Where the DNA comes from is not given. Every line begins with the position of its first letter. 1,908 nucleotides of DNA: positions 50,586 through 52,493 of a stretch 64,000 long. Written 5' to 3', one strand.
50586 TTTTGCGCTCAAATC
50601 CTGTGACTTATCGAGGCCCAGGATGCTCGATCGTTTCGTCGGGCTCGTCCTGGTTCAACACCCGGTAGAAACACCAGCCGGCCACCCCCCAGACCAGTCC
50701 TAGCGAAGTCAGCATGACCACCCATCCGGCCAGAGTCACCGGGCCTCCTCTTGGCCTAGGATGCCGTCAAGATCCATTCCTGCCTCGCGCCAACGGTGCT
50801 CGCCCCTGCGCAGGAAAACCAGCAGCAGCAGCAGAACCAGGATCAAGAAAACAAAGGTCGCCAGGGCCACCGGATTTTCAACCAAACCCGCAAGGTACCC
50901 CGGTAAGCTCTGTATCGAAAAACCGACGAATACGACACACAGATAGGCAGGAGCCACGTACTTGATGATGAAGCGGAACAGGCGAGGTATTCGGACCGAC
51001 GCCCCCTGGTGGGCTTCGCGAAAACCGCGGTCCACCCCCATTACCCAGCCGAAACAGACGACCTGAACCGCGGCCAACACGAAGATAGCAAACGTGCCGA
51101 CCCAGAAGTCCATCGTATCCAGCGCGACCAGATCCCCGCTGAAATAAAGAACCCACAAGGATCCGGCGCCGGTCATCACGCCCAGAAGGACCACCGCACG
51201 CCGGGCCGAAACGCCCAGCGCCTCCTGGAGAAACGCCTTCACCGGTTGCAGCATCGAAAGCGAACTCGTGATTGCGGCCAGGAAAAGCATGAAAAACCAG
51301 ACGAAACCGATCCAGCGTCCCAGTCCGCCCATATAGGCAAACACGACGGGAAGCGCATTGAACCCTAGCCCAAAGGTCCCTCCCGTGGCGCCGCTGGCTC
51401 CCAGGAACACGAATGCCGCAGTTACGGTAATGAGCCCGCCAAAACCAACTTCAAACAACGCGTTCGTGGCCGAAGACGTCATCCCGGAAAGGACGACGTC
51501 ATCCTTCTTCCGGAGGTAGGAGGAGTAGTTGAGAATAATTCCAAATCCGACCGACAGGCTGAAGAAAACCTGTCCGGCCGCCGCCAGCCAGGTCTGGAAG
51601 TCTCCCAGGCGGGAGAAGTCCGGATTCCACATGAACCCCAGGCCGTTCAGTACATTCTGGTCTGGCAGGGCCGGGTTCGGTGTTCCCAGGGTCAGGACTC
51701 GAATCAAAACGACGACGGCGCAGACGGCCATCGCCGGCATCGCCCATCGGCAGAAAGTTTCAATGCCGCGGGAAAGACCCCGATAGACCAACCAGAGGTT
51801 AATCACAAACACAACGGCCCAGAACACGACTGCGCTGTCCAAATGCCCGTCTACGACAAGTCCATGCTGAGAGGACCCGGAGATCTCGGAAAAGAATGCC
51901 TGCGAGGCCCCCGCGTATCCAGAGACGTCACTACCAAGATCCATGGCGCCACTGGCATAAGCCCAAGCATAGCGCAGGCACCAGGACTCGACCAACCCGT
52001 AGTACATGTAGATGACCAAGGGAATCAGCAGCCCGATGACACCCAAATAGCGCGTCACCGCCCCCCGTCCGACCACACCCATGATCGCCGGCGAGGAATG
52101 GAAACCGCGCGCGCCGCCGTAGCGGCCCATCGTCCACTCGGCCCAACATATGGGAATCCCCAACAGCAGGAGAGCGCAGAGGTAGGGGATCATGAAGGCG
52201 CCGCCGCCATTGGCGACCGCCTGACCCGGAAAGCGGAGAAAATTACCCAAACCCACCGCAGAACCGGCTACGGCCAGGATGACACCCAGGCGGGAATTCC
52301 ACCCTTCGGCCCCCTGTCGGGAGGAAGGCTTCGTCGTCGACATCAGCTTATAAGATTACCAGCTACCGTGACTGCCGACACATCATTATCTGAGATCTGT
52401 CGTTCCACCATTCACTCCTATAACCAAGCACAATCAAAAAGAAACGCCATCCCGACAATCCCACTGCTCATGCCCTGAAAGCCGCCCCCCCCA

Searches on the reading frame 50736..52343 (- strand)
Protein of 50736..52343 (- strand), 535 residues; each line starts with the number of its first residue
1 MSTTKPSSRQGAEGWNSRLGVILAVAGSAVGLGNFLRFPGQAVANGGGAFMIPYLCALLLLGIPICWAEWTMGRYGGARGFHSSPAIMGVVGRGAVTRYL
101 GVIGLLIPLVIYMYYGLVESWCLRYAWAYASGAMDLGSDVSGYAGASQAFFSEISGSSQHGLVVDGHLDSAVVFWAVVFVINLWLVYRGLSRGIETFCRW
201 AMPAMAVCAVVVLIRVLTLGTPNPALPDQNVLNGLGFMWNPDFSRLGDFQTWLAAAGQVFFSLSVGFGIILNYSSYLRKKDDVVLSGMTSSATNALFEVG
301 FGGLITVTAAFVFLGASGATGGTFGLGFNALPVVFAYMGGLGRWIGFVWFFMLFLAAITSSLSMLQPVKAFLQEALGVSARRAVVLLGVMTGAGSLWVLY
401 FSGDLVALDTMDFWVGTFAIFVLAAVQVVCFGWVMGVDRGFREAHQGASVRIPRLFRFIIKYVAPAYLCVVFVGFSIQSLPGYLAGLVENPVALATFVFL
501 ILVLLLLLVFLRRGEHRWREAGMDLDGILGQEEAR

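Call 34: search_protein_families(library=pfam, proteins=[window:50736-52343:-], max_evalue=0.001)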
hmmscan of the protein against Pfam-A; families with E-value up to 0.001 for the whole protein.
window:50736-52343:- (535 aa): 1 family
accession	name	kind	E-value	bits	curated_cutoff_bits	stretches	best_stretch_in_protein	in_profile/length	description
PF00209.24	SNF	-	3.1e-42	145.4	27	1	13-508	2-512/524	Sodium:neurotransmitter symporter family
